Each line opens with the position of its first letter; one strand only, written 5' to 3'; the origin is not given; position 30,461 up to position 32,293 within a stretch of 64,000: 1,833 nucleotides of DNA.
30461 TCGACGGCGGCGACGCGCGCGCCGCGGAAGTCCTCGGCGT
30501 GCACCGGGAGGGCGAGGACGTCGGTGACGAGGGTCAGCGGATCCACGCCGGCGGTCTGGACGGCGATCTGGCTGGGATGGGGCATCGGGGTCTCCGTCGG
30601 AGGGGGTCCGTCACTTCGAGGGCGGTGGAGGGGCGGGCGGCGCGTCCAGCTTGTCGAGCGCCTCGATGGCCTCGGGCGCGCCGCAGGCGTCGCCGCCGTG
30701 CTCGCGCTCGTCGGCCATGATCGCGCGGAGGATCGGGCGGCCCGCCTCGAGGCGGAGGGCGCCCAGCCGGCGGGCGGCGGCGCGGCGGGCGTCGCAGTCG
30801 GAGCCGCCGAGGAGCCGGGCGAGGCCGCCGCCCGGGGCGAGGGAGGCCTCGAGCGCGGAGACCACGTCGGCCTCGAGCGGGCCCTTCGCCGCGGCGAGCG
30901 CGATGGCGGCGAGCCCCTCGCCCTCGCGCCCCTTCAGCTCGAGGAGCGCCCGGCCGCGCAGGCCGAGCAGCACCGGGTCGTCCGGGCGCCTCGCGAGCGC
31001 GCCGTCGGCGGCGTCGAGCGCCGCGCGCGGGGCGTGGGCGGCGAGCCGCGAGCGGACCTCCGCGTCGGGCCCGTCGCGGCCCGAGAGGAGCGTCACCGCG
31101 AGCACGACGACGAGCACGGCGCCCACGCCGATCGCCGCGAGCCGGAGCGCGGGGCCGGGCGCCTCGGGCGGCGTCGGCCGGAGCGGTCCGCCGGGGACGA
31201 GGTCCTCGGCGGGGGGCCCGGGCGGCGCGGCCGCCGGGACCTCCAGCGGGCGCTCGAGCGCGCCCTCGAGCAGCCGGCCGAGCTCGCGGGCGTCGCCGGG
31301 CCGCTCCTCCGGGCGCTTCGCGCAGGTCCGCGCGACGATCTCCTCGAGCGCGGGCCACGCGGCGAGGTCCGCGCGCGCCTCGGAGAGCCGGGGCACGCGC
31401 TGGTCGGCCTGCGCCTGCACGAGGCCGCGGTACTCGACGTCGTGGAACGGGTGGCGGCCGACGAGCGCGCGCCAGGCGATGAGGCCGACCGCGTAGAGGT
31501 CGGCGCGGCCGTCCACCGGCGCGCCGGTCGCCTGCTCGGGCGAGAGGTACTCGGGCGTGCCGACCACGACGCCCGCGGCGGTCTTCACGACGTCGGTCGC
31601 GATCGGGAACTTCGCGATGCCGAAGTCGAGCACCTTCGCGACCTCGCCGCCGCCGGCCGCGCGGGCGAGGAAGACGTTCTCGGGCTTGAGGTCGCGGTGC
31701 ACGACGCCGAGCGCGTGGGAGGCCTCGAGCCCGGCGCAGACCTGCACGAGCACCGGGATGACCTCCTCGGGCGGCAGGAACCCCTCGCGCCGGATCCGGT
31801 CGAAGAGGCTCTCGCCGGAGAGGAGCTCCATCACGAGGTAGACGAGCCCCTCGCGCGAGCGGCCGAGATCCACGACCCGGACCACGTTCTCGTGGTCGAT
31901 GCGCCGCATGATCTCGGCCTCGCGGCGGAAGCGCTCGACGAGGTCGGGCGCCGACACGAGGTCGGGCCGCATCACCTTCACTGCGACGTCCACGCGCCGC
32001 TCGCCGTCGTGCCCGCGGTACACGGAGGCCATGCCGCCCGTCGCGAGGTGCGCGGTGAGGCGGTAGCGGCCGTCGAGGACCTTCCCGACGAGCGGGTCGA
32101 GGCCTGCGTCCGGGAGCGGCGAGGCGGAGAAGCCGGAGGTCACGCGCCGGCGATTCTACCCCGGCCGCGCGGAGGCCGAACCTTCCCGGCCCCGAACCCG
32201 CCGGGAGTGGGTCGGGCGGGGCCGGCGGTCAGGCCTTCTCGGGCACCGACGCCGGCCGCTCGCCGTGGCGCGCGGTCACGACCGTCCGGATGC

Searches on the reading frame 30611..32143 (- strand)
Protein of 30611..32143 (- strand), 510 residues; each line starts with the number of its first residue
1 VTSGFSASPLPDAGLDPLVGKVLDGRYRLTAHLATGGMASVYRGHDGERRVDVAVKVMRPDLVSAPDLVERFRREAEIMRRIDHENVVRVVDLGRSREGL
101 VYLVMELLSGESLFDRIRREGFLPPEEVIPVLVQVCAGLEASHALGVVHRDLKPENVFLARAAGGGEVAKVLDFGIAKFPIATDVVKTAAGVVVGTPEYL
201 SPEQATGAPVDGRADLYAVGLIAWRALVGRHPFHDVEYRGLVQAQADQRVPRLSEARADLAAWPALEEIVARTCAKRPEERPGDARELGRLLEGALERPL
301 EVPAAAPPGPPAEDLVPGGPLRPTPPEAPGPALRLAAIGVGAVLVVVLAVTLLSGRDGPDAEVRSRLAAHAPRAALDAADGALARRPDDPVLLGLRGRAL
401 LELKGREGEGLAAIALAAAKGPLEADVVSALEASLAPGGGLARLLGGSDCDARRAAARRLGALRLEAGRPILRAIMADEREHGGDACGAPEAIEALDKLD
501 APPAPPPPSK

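Call 26: search_protein_families(library=pfam, proteins=[window:30611-32143:-], max_evalue=0.00001)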
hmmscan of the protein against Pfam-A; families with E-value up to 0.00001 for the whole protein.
window:30611-32143:- (510 aa): 4 families
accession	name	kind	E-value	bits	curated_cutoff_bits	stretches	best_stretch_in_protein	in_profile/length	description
PF00069.31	Pkinase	-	2.2e-43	149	31.7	1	28-283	2-253/263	Protein kinase domain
PF07714.23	PK_Tyr_Ser-Thr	-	2.4e-27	96.3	23.1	1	29-282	3-249/258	Protein tyrosine and serine/threonine kinase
PF01636.29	APH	-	5e-06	26.9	23.2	0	141-189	164-210/239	Phosphotransferase enzyme family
PF03109.22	ABC1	-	5e-06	26.3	22.9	0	100-178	142-215/244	ABC1 atypical kinase-like domain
